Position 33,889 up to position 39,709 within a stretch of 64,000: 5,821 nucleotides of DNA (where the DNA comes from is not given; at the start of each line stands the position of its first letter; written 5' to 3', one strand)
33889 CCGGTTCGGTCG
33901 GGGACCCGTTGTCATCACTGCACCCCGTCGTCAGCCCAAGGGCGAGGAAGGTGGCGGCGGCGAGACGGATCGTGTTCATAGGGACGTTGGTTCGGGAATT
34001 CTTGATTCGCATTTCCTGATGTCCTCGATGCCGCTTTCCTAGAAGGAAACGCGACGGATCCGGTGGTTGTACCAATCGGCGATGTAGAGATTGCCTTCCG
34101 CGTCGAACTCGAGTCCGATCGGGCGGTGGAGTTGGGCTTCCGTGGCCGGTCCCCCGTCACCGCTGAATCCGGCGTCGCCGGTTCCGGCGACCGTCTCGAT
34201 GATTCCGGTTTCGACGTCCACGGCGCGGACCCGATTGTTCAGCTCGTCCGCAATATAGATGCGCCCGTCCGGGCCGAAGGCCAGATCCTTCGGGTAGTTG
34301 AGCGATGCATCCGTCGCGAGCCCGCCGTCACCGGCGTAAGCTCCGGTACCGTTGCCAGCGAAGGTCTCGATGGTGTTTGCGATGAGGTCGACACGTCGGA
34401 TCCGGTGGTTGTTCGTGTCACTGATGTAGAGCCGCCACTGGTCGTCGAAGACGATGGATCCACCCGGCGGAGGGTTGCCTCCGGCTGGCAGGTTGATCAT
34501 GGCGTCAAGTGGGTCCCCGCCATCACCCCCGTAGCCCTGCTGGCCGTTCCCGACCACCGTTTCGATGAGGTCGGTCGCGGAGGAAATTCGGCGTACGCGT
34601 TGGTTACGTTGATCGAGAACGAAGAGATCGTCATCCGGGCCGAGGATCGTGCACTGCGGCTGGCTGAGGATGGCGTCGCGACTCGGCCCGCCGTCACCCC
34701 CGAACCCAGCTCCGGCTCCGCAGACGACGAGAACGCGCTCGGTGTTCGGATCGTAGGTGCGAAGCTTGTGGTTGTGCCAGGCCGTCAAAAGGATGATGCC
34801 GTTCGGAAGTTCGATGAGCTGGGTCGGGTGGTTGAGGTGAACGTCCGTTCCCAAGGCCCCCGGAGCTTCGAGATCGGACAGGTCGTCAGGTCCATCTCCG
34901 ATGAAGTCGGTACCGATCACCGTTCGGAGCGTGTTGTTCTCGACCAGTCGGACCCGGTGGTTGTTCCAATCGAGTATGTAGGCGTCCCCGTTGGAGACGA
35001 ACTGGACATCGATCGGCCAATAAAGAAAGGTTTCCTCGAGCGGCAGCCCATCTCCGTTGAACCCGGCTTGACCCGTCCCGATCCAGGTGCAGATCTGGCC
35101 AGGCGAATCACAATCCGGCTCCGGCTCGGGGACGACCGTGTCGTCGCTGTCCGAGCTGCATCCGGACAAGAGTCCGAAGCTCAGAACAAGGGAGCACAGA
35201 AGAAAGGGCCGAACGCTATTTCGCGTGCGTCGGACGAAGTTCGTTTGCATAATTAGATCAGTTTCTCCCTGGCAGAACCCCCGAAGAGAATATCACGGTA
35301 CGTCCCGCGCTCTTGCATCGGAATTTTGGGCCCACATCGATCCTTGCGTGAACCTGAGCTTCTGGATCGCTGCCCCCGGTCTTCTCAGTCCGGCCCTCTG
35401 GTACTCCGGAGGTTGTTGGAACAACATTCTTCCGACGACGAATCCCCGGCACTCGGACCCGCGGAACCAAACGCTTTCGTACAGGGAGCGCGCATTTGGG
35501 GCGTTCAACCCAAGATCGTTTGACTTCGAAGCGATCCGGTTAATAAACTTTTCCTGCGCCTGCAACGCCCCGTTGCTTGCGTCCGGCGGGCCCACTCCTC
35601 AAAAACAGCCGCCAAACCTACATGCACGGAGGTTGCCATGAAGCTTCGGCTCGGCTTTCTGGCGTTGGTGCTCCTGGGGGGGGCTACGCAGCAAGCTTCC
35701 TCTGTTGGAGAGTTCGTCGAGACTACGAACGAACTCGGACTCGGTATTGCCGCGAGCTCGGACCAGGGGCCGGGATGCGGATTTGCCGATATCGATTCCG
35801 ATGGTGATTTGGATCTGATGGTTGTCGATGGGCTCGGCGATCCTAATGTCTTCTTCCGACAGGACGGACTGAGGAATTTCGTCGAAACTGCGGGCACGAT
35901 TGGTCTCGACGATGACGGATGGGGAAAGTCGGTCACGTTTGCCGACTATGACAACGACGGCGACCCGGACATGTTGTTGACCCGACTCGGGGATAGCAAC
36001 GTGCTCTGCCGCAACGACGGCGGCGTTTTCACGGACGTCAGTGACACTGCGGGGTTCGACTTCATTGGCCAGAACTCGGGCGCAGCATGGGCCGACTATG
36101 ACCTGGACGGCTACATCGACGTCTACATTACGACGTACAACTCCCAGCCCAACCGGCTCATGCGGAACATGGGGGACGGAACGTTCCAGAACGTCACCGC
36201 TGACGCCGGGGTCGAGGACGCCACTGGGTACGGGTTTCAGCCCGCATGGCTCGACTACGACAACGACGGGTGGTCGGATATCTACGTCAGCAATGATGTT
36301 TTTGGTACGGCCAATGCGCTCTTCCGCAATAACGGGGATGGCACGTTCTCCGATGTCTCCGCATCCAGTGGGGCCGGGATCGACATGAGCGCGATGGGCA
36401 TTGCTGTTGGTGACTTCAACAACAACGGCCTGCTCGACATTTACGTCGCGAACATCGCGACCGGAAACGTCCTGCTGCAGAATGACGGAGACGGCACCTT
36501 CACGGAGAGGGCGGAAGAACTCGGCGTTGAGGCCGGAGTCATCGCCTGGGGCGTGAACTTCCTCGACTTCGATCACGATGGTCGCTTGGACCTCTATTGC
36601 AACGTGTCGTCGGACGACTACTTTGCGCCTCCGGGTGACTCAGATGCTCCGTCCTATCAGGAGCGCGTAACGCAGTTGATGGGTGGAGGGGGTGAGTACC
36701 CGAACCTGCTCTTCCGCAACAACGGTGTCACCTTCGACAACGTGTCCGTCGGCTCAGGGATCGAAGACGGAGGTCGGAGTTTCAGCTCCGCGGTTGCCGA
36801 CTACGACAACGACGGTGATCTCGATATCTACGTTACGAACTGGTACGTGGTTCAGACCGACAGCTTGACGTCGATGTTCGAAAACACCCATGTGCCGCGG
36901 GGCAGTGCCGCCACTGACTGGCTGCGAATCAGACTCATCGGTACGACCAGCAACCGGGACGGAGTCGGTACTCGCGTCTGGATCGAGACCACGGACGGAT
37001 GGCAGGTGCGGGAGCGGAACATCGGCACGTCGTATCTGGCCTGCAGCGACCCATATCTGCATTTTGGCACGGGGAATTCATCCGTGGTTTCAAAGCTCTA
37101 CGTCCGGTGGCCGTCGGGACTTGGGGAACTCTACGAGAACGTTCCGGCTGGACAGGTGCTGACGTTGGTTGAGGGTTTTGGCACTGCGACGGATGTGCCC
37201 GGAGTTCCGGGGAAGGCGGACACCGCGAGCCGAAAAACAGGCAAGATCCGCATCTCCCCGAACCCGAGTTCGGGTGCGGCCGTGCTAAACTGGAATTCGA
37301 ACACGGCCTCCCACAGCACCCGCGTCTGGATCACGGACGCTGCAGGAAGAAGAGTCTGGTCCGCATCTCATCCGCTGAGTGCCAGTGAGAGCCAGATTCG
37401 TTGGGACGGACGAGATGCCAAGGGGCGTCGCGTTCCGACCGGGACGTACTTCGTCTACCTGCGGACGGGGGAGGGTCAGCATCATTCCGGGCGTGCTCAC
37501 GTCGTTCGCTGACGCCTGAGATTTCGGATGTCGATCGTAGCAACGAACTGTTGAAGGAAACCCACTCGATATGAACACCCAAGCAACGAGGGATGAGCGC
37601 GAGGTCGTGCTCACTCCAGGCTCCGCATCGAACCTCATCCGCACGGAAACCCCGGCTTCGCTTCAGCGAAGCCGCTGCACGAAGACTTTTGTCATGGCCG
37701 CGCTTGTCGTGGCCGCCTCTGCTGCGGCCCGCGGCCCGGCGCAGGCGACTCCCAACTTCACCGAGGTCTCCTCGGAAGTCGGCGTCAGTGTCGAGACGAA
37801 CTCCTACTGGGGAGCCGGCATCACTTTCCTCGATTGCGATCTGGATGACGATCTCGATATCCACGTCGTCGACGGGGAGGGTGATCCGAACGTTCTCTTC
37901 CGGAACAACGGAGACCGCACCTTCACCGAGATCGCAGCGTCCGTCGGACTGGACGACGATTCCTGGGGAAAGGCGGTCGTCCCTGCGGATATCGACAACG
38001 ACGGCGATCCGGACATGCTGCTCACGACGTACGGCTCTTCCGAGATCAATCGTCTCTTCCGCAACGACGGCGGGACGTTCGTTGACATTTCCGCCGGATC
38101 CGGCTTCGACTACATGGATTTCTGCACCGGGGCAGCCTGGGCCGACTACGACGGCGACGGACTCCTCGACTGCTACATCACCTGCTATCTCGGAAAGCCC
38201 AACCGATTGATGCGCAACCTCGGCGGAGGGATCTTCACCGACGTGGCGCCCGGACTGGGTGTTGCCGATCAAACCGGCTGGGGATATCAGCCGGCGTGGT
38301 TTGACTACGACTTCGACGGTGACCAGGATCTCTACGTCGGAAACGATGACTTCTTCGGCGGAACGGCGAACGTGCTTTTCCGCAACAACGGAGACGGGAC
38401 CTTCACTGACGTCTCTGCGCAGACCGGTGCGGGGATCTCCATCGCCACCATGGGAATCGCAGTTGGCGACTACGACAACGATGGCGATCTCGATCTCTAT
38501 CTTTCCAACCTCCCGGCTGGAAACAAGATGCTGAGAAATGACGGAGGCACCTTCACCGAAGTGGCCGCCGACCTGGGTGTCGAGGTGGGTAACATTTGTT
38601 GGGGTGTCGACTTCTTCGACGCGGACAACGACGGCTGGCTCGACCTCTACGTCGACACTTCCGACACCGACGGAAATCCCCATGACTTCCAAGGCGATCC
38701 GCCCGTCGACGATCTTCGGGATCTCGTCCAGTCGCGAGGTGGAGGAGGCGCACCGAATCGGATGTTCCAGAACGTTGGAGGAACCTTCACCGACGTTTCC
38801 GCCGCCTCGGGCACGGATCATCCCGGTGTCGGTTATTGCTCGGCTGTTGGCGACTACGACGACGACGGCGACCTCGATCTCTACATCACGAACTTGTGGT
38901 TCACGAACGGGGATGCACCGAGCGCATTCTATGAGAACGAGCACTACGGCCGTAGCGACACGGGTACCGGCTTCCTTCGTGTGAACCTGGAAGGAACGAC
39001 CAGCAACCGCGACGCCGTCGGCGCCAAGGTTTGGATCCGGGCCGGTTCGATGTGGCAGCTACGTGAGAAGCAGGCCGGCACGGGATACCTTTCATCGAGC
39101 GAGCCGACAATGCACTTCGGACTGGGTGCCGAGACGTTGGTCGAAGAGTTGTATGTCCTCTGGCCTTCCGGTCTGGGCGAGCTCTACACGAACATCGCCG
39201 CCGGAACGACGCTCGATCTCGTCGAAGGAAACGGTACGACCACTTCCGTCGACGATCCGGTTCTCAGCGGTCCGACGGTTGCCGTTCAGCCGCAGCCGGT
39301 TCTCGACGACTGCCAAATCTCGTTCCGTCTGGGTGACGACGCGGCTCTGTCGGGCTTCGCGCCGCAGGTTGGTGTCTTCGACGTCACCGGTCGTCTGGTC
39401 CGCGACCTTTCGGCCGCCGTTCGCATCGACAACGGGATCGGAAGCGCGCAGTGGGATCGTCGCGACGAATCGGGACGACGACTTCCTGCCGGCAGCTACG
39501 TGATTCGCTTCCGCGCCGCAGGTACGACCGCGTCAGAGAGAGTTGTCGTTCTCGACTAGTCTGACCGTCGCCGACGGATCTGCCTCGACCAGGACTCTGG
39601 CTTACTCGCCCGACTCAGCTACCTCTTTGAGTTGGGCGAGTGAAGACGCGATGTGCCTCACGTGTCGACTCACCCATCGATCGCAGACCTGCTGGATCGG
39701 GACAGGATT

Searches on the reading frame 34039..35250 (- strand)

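Call 47: search_protein_families(library=pfam, proteins=[window:34039-35250:-], max_evalue=0.0001)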
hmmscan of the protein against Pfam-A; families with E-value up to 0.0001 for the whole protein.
window:34039-35250:- (403 aa): 2 families
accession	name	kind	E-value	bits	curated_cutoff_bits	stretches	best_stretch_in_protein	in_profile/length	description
PF01436.27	NHL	-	2.2e-25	87.8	20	0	317-342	1-26/28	NHL repeat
PF25021.1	TEN_NHL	-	5.6e-22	78.6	27.1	1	272-357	84-178/357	Teneurin NHL domain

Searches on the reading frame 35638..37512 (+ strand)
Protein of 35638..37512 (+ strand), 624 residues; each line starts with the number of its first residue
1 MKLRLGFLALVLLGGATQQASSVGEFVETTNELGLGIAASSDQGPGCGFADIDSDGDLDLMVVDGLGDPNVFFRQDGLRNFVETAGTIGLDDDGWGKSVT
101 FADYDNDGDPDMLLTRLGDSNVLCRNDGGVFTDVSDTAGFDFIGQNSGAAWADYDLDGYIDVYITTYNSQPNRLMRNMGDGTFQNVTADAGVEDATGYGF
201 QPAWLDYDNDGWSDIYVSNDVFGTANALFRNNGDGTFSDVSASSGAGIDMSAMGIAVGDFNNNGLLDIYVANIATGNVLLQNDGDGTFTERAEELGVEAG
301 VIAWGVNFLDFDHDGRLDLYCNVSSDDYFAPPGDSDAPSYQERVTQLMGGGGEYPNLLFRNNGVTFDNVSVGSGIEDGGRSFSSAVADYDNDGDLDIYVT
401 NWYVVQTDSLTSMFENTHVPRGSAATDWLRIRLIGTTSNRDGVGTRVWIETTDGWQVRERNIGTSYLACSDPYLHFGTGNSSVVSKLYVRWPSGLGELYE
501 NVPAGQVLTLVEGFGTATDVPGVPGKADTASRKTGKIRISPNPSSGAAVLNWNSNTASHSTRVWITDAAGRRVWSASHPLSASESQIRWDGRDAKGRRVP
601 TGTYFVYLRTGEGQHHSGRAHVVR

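Call 47: search_protein_families(library=pfam, proteins=[window:35638-37512:+], max_evalue=0.0001)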
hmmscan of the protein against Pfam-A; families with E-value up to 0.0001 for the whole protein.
window:35638-37512:+ (624 aa): 4 families
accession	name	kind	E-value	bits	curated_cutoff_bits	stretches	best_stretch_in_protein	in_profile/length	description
PF13517.12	FG-GAP_3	-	2.6e-49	166.1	26.9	6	206-270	1-61/61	FG-GAP-like repeat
PF07593.17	UnbV_ASPIC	-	4.1e-16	59.1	23.4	1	442-509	1-68/68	ASPIC and UnbV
PF01839.29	FG-GAP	-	1.3e-10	41.3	22.1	0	383-401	4-22/37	FG-GAP repeat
PF13860.13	FlgD_ig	-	1.8e-07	31.5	27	1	546-606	8-71/79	FlgD Ig-like domain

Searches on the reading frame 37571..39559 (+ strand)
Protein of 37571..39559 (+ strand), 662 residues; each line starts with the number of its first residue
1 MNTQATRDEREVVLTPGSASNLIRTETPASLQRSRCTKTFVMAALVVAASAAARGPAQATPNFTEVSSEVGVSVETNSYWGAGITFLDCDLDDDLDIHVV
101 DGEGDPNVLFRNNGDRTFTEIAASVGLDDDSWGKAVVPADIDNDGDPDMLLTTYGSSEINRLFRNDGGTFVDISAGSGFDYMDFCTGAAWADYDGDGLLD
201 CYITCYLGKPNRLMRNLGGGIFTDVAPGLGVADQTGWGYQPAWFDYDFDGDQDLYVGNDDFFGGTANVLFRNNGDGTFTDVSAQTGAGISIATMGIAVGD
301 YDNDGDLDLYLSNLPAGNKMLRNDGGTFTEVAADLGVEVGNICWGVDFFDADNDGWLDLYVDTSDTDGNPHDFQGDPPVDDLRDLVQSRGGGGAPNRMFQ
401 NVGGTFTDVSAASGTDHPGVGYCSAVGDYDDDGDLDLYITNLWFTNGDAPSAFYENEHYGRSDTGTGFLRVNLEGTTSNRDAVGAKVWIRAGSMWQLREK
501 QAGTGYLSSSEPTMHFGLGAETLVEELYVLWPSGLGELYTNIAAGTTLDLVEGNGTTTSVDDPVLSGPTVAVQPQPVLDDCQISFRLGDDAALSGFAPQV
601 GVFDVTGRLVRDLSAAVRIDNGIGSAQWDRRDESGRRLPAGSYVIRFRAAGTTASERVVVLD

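Call 47: search_protein_families(library=pfam, proteins=[window:37571-39559:+], max_evalue=0.0001)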
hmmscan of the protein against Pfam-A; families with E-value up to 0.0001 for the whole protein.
window:37571-39559:+ (662 aa): 3 families
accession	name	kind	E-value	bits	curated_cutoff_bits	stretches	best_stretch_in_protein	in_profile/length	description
PF13517.12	FG-GAP_3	-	9.2e-42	141.9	26.9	5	259-310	8-60/61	FG-GAP-like repeat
PF07593.17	UnbV_ASPIC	-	8.7e-18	64.4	23.4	1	482-548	1-67/68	ASPIC and UnbV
PF01839.29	FG-GAP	-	6.9e-08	32.6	22.1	0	133-163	2-27/37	FG-GAP repeat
